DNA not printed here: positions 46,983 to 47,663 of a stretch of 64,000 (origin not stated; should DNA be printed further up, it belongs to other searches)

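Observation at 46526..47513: Thoeris-like module lacking ThsA: ThsB-family TIR protein paired with a standalone 2TM (SLATT-like) protein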

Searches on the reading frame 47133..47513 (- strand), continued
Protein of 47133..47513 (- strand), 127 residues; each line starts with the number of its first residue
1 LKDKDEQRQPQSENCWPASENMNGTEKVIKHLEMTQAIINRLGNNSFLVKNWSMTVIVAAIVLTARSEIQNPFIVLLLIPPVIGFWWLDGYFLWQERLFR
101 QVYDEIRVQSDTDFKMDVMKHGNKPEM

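Call 43: search_protein_families(library=pfam, proteins=[L040:5220-5888:+, L014:3925-5121:+, L028:4855-5478:+, L043:4007-5281:+, L049:7027-7725:+, L008:8186-8656:+, L010:5350-5916:+, L008:6957-8180:+, L011:6484-7842:+, L022:6747-8000:+], max_evalue=0.01)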
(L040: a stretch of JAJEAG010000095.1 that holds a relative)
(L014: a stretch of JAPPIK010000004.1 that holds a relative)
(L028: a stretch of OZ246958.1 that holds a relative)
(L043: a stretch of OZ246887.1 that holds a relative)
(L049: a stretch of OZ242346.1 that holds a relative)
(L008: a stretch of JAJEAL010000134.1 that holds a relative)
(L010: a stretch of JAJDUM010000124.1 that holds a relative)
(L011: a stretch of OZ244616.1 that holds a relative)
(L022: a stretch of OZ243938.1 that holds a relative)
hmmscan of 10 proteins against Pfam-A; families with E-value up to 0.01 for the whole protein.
L040:5220-5888:+ (222 aa): 2 families
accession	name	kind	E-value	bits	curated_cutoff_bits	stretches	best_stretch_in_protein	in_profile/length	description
PF08937.16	ThsB_TIR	-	2.6e-06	28.2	21.2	1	6-123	1-98/100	Thoeris protein ThsB, TIR-like domain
PF13676.11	TIR_2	-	0.0026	18.7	28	0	6-121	2-92/122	TIR domain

L014:3925-5121:+ (398 aa): 2 families
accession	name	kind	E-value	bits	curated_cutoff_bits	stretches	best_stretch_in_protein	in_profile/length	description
PF13676.11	TIR_2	-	2.2e-19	70.6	28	1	6-121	1-111/122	TIR domain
PF01582.25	TIR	-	1.1e-06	29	21.3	1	4-100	2-95/179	TIR domain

L028:4855-5478:+ (207 aa): 2 families
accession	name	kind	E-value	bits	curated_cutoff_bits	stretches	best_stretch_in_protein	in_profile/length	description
PF13676.11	TIR_2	-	2.7e-05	25.1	28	1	21-105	1-76/122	TIR domain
PF08937.16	ThsB_TIR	-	0.00075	20.3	21.2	1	22-100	1-79/100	Thoeris protein ThsB, TIR-like domain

L043:4007-5281:+ (424 aa): 7 families
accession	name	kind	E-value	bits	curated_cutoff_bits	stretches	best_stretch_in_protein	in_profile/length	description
PF13304.12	AAA_21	-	5.3e-32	112.5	27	1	48-368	1-304/304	AAA domain, putative AbiEii toxin, Type IV TA system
PF13175.12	AAA_15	-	3.1e-22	80.1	32.1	2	24-110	1-83/374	AAA ATPase domain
PF02463.25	SMC_N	-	1.3e-07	31.7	40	1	26-370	2-205/220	RecF/RecN/SMC N terminal domain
PF13476.12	AAA_23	-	7.5e-05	23.9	27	1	29-112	2-81/201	AAA domain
PF11398.14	DUF2813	-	0.00062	19.7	21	0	324-375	285-333/372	Protein of unknown function (DUF2813)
PF00005.33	ABC_tran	-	0.0061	17.6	25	0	49-76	14-41/137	ABC transporter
PF03193.22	RsgA_GTPase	-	0.0065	16.7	30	0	17-66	80-126/174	RsgA GTPase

L049:7027-7725:+ (232 aa): 1 family
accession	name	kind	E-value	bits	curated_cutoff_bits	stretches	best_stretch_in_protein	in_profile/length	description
PF12686.12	DUF3800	-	1.6e-09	39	21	1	18-201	1-149/149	Protein of unknown function (DUF3800)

L008:8186-8656:+ (156 aa): 2 families
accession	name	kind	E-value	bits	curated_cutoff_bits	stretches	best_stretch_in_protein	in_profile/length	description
PF05014.21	Nuc_deoxyrib_tr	-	8.9e-26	90.8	28.8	1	9-122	1-117/117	Nucleoside 2-deoxyribosyltransferase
PF15891.11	Nuc_deoxyri_tr2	-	0.00065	20.4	30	1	7-108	2-105/105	Nucleoside 2-deoxyribosyltransferase like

L010:5350-5916:+ (188 aa): 0 families

L008:6957-8180:+ (407 aa): 2 families
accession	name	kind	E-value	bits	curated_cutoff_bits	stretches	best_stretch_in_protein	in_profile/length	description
PF04326.19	SLFN_AlbA_2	-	2.3e-24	86.6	25.3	1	17-128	2-118/118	Schlafen, AlbA_2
PF13749.12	HATPase_c_4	-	1.3e-17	64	26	1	297-395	1-89/89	Putative ATP-dependent DNA helicase recG C-terminal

L011:6484-7842:+ (452 aa): 2 families
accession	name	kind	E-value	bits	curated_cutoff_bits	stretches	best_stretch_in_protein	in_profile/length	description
PF00202.27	Aminotran_3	-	1.7e-54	185.5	30.5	1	39-350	8-333/403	Aminotransferase class-III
PF00155.27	Aminotran_1_2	-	0.00011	22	19.7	1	186-369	128-310/361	Aminotransferase class I and II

L022:6747-8000:+ (417 aa): 3 families
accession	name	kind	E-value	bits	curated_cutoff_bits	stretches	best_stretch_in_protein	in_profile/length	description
PF00464.25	SHMT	-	9e-159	528.8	27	1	5-383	1-399/399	Serine hydroxymethyltransferase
PF00155.27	Aminotran_1_2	-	6.8e-07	29.2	19.7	1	86-342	64-331/361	Aminotransferase class I and II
PF01212.27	Beta_elim_lyase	-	7.9e-05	22.5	27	1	77-342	39-273/288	Beta-eliminating lyase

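Call 54: find_encoding_contigs(protein=P0121, flank=10000, max_places=3)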
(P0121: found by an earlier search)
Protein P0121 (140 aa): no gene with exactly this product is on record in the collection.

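Call 61: search_solved_structures(query=A2, max_evalue=10, show_alignments=1)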
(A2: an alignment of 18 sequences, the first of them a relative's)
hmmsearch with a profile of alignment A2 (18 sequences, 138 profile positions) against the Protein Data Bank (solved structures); distinct sequences matched with E-value up to 10: 1.
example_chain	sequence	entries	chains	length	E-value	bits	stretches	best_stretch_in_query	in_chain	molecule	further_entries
3gz8_A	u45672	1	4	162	0.88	13.1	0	20-49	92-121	MutT/nudix family protein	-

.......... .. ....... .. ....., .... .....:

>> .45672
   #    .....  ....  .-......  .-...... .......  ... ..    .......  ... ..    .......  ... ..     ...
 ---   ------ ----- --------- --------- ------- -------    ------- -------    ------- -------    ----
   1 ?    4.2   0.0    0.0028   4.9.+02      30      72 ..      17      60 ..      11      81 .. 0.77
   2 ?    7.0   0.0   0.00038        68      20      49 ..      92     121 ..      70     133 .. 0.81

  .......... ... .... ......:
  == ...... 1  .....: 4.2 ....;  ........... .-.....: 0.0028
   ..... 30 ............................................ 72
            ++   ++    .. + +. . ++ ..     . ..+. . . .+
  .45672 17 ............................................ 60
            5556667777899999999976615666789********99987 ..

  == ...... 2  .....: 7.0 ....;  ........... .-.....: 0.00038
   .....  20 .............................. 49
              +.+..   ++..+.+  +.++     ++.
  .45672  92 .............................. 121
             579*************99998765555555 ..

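Call 62: search_protein_representatives(alignment_id=A2)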
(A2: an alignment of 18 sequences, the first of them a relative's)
Query: 18 sequences, 138 profile positions. Proteins with E-value up to 0.001 (for the whole library): 4249; up to 1e-10: 2297; up to 1e-30: 30. The best 150 are listed.
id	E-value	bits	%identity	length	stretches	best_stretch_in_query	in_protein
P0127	3.1e-62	225.2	-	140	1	1-134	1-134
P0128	7.0e-62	224.1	-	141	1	1-136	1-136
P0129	1.1e-56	207.2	-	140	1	1-135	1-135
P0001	1.1e-55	204.0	-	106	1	1-105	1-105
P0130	1.8e-55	203.3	-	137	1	1-136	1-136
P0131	1.2e-54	200.6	-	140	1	1-135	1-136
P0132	6.4e-53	195.0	-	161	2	4-133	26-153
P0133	2.0e-50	186.9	-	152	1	1-132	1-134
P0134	6.7e-50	185.3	-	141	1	1-136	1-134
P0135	4.0e-47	176.2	-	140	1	1-135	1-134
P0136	3.1e-46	173.4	-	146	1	1-132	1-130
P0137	6.3e-40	152.9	-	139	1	1-136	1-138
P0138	1.5e-39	151.7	-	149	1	4-134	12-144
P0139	1.7e-38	148.3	-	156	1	1-135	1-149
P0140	3.8e-37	143.9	-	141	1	1-135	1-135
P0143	8.6e-35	136.3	-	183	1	2-128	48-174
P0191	2.8e-27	112.0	-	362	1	7-134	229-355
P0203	1.1e-26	110.1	-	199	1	5-131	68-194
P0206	1.6e-26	109.5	-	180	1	4-133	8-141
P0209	2.0e-26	109.2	-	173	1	5-132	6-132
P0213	2.7e-26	108.8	-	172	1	7-130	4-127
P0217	3.6e-26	108.4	-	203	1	7-132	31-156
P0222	6.5e-26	107.5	-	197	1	9-132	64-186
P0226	9.0e-26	107.1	-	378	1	5-132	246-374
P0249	5.1e-25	104.7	-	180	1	1-135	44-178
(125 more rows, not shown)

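Call 64: search_protein_families(library=pfam, alignment_id=A3, max_evalue=0.01)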
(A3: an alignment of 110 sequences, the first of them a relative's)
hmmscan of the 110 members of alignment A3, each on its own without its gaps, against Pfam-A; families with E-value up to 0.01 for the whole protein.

A. member 1, P0002 (138 aa): 1 family
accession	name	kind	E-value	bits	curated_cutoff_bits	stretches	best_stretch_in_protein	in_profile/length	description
PF11683.13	DUF3278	-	0.0017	18.9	26.6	1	15-100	27-113/130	Protein of unknown function (DUF3278)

B. families by the number of members that match (of 110 scanned): 12 families
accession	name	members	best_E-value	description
PF11683.13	DUF3278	12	0.00033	Protein of unknown function (DUF3278)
PF10028.14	DUF2270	5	0.0043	Predicted integral membrane protein (DUF2270)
PF05814.16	Ac76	4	0.00084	Orf76 (Ac76)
PF24838.2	8xMP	3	0.00082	Octameric membrane protein family (8xMP)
PF18163.6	LD_cluster2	1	1.7e-15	SLOG cluster2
PF18180.6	LD_cluster3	1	0.00038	SLOG cluster3 family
PF19261.4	DUF5904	1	0.00049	Domain of unknown function (DUF5904)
PF13748.11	ABC_membrane_3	1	0.0006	ABC transporter transmembrane region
PF05366.16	Sarcolipin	1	0.0012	Sarcolipin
PF24243.1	Phage_tail_C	1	0.0021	Phage tail tip domain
PF13398.12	Peptidase_M50B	1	0.0036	Peptidase M50B-like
PF19273.5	Exportin-5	1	0.0071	Exportin-5 family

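Call 66: search_protein_families(library=pfam, proteins=[P0191, P0226, P0203, P0217, P0222, P0143, P0249, P0206, P0209, P0213], max_evalue=0.01)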
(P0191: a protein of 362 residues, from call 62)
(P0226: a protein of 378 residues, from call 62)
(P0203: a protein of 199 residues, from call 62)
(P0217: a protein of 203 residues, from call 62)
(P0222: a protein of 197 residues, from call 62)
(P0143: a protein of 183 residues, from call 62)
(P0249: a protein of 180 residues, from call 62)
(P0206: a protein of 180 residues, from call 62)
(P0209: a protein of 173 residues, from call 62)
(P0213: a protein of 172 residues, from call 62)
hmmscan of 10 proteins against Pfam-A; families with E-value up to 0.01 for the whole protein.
P0191 (362 aa): 0 families

P0226 (378 aa): 2 families
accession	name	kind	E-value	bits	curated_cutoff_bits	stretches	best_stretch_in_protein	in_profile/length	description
PF18163.6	LD_cluster2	-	1.7e-15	57.7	25.3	1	10-198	2-199/264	SLOG cluster2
PF18180.6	LD_cluster3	-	0.00038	20.6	25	1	35-75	9-48/170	SLOG cluster3 family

P0203 (199 aa): 0 families

P0217 (203 aa): 0 families

P0222 (197 aa): 0 families

P0143 (183 aa): 0 families

P0249 (180 aa): 0 families

P0206 (180 aa): 0 families

P0209 (173 aa): 0 families

P0213 (172 aa): 0 families

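Call 70: search_dna_similar(query=P0002, collection=plasmids, mode=protein, max_evalue=0.001, max_rows=30)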
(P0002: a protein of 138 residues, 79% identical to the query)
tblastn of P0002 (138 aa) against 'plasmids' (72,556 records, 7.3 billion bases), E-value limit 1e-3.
Records with a match: 136; places in all: 138; records where one place covers at least 80% of the query: 121.
Best place of each record, by identity: <60% 136.
By first word of the organism name: Klebsiella 40; Escherichia 36; Campylobacter 10; Lactiplantibacillus 5; Priestia 3; Levilactobacillus 3; Enterobacter 3; Rhodococcus 2; Streptomyces 2; Bradyrhizobium 2; and 25 more.
By predicted mobility (MOB-suite, as given by PLSDB): conjugative 84; non-mobilizable 31; mobilizable 21.
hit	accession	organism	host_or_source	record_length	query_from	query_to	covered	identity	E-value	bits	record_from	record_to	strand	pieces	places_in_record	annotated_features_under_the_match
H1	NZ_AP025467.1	Vibrio chagasii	-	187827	5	121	85%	44.5%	2e-16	81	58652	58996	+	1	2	hypothetical protein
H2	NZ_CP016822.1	Rhodococcus sp. p52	oil-polluted soil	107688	9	131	89%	39.0%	2e-17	84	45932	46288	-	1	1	hypothetical protein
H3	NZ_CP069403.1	Priestia megaterium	Homo sapiens,Pure culture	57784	5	121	85%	40.3%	5e-22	97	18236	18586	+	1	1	hypothetical protein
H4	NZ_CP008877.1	Terribacillus goriensis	Cryptomeria japonica var. sinensis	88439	4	121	86%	39.2%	2e-20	93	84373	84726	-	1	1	hypothetical protein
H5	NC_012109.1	Desulforapulum autotrophicum HRM2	-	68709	5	123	86%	38.0%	7e-20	91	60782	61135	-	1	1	hypothetical protein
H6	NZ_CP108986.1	Streptomyces sp. NBC_00724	-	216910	8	121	83%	39.3%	1e-11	68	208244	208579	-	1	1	hypothetical protein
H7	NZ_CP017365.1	Lactiplantibacillus plantarum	cell culture,palm wine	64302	3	135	96%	33.6%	3e-10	64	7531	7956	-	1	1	hypothetical protein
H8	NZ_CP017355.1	Lactiplantibacillus plantarum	cell culture,raw sausage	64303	3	135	96%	33.6%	3e-10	64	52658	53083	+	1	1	hypothetical protein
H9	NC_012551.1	Levilactobacillus brevis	Korean-type pickle Kimchi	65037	3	135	96%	33.6%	3e-10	64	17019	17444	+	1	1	hypothetical protein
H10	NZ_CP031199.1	Levilactobacillus brevis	-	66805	3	135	96%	33.6%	3e-10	64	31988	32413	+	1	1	hypothetical protein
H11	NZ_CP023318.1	Priestia megaterium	Plant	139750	4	121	86%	37.5%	4e-21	94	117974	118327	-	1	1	hypothetical protein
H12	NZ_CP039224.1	Piscirickettsia salmonis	Salmo salar,cell culture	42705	5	101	70%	45.5%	2e-20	93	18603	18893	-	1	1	none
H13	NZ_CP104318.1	Streptomyces angustmyceticus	whole organism,soil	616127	8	125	86%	37.3%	1e-10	64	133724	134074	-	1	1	hypothetical protein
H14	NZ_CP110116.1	Arthrobacter sp. YA7-1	Solanum lycopersicum,Tomato (Solanum ...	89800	9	132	90%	35.5%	3e-15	78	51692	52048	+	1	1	hypothetical protein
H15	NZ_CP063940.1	Klebsiella pneumoniae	Human fecal samples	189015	1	131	95%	33.6%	4e-14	74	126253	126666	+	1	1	none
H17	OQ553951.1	Campylobacter jejuni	Homo sapiens,human,feces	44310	9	122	83%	38.1%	6e-14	74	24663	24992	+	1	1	DUF3899 domain-containing protein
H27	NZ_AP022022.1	Klebsiella sp. WP3-S18-ESBL-05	-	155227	5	129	91%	34.4%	8e-17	82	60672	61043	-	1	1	hypothetical protein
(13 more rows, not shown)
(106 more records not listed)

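Call 71: get_annotated_region(hit=H3, flank=3500)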
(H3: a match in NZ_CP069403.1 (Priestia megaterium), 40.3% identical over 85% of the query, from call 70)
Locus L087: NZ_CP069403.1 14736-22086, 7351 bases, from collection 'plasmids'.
description: Priestia megaterium strain CDC 2008724129 plasmid pPmC-129-6, complete sequence
organism: Priestia megaterium (NCBI taxid 1404)
taxonomy: Bacteria; Bacillota; Bacilli; Bacillales; Bacillaceae; Priestia; Priestia megaterium
host: -; source: Homo sapiens,Pure culture; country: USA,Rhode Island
typing (MOB-suite, as given by PLSDB): non-mobilizable
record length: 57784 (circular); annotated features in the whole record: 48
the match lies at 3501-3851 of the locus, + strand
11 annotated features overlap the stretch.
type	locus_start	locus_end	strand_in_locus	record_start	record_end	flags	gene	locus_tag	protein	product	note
CDS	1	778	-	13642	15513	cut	-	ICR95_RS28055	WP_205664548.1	DUF2326 domain-containing protein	-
CDS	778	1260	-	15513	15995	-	-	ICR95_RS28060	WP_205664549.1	hypothetical protein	-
CDS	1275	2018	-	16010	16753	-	-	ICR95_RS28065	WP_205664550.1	hypothetical protein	-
CDS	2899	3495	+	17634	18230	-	-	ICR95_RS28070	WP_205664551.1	TIR domain-containing protein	-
CDS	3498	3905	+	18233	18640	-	-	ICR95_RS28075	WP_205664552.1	hypothetical protein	-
CDS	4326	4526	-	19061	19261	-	-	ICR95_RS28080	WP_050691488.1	helix-turn-helix transcriptional regulator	-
CDS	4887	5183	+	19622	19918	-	-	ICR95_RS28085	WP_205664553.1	hypothetical protein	-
CDS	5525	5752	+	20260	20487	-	-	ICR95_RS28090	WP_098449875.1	hypothetical protein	-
CDS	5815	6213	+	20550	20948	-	-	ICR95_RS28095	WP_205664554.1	hypothetical protein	-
CDS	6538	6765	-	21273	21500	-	-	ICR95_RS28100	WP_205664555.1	transcriptional regulator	-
CDS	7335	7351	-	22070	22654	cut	-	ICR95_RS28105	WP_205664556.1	MerR family transcriptional regulator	GO:0006355 - regulation of DNA-templated transcription [Evidence IEA]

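Call 72: get_annotated_region(hit=H27, flank=3500)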
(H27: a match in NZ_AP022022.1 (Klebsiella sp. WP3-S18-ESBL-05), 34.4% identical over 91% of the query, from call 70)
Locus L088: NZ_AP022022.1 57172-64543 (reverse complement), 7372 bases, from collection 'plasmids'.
description: Klebsiella sp. WP3-S18-ESBL-05 plasmid pWP3-S18-ESBL-05_2, complete sequence
organism: Klebsiella sp. WP3-S18-ESBL-05 (NCBI taxid 2675711)
taxonomy: Bacteria; Pseudomonadota; Gammaproteobacteria; Enterobacterales; Enterobacteriaceae; Klebsiella; Klebsiella sp. WP3-S18-ESBL-05
host: -; source: -; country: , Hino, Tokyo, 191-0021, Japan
typing (MOB-suite, as given by PLSDB): conjugative; relaxase MOBF; mating-pair formation MPF_F
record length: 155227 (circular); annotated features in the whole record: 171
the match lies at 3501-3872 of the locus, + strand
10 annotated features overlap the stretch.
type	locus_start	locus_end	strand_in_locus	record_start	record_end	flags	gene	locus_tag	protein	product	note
CDS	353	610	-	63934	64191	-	-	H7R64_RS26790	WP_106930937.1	DNA polymerase III subunit theta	GO:0006260 - DNA replication [Evidence IEA]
CDS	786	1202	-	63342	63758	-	-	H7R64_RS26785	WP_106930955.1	DUF1380 family protein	-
CDS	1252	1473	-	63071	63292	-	-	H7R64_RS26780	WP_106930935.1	hypothetical protein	-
CDS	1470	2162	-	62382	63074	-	-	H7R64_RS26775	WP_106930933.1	DNA methylase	-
CDS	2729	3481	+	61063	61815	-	-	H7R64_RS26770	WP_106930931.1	toll/interleukin-1 receptor domain-containing protein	GO:0007165 - signal transduction [Evidence IEA]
CDS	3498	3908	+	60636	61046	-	-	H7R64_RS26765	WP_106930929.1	hypothetical protein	-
CDS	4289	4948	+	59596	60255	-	-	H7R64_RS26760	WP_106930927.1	hypothetical protein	-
CDS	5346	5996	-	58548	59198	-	-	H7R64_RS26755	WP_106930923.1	plasmid partitioning/stability family protein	-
CDS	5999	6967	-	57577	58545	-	parM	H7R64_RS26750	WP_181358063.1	plasmid segregation protein ParM domain-containing protein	-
CDS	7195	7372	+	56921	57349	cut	umuD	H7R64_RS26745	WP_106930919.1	translesion error-prone DNA polymerase V autoproteolytic subunit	-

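Call 73: get_annotated_region(hit=H17, flank=3500)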
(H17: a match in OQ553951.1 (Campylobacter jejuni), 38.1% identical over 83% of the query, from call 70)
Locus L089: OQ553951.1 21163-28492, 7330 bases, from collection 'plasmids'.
description: Campylobacter jejuni strain 15796150 plasmid p15796150, complete sequence
organism: Campylobacter jejuni (NCBI taxid 197)
taxonomy: Bacteria; Campylobacterota; Epsilonproteobacteria; Campylobacterales; Campylobacteraceae; Campylobacter; Campylobacter jejuni
host: -; source: Homo sapiens,human,feces; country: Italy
typing (MOB-suite, as given by PLSDB): conjugative; relaxase MOBP; mating-pair formation MPF_T
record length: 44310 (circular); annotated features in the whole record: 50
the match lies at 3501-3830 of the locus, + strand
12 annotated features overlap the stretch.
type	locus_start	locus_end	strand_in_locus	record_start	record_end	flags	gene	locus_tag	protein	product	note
CDS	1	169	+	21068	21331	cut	-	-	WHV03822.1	eexN,EexN family lipoprotein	-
CDS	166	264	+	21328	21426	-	-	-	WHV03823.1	hypothetical protein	-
CDS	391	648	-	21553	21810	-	-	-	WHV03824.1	Integral membrane protein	-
CDS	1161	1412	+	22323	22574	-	-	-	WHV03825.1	HicB-like domain-containing protein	-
CDS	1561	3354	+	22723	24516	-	-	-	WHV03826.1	AAA family ATPase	-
CDS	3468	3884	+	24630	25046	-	-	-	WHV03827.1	DUF3899 domain-containing protein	-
CDS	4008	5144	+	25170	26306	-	-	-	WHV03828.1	TIR domain-containing protein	-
CDS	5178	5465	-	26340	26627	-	-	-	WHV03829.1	vapD,Endoribonuclease VapD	-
CDS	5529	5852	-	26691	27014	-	-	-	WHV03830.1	Plasmid replication protein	-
CDS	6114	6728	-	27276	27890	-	-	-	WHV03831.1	Cpp27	-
CDS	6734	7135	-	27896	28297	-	-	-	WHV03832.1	Vapd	-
CDS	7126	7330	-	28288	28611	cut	-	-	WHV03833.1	Cpp29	-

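Call 74: search_protein_families(library=pfam, proteins=[L087:3498-3905:+, L088:3498-3908:+, L089:3468-3884:+, L087:2899-3495:+, L088:2729-3481:+, L089:4008-5144:+], max_evalue=1)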
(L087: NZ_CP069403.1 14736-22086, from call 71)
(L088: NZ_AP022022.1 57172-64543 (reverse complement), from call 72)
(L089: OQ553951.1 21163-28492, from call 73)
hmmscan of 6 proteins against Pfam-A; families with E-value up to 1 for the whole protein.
L087:3498-3905:+ (135 aa): 0 families

L088:3498-3908:+ (136 aa): 1 family
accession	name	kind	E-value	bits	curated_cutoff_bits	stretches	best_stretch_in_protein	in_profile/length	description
PF11683.13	DUF3278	-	0.0052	17.3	26.6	1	13-77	28-94/130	Protein of unknown function (DUF3278)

L089:3468-3884:+ (138 aa): 2 families
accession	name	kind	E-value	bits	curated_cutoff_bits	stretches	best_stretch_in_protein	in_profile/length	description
PF14340.12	DUF4395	-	0.057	14.2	24.5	1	35-132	13-107/130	Domain of unknown function (DUF4395)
PF08953.17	DUF1899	-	0.099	12.9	20.7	1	76-98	20-42/66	Domain of unknown function (DUF1899)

L087:2899-3495:+ (198 aa): 4 families
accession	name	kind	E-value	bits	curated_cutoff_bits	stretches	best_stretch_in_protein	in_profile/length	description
PF08937.16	ThsB_TIR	-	1.3e-05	25.9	21.2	1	44-136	1-95/100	Thoeris protein ThsB, TIR-like domain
PF01582.25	TIR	-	6.1e-05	23.3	21.3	1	41-120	2-76/179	TIR domain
PF13676.11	TIR_2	-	9.1e-05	23.4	28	1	43-139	1-92/122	TIR domain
PF00485.24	PRK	-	0.18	12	22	1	62-96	125-158/196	Phosphoribulokinase / Uridine kinase family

L088:2729-3481:+ (250 aa): 2 families
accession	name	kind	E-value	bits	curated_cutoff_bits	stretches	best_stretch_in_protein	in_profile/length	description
PF13676.11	TIR_2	-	3.6e-06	27.9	28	1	63-94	1-31/122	TIR domain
PF10137.14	CAP12-PCTIR_TIR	-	0.11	13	24.7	0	62-86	1-23/119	CAP12/Pycsar effector protein, TIR domain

L089:4008-5144:+ (378 aa): 3 families
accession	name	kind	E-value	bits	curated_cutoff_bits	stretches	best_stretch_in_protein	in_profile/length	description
PF08937.16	ThsB_TIR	-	1.7e-07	32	21.2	1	240-330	1-93/100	Thoeris protein ThsB, TIR-like domain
PF13676.11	TIR_2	-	3e-05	24.9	28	1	239-324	1-78/122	TIR domain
PF02217.22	T_Ag_DNA_bind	-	0.1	13.7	25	1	146-215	13-83/94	Origin of replication binding protein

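Call 75: predict_structure(alignment_id=A3)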
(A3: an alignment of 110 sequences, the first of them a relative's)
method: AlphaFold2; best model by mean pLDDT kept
length: 138 residues; sequences in the alignment: 110
mean_pLDDT: 95.7   pTM: 0.86
mean pLDDT of the five models: 95.7, 95.7, 95.3, 95.3, 95.2
residues with pLDDT >= 90: 126; 70-90: 12; 50-70: 0; < 50: 0
segments of 3 or more residues with pLDDT < 50: none
pLDDT, mean of each block of 10 residues (from residue 1): 96 98 98 96 85 93 98 98 98 97 96 98 97 92
secondary structure, 60 per line:
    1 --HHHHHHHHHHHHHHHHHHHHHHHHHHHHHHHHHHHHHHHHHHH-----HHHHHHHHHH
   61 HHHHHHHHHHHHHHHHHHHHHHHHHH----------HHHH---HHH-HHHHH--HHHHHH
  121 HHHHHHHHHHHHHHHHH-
elements in order: H3-45 H51-86 H97-100 H108-112 H115-137
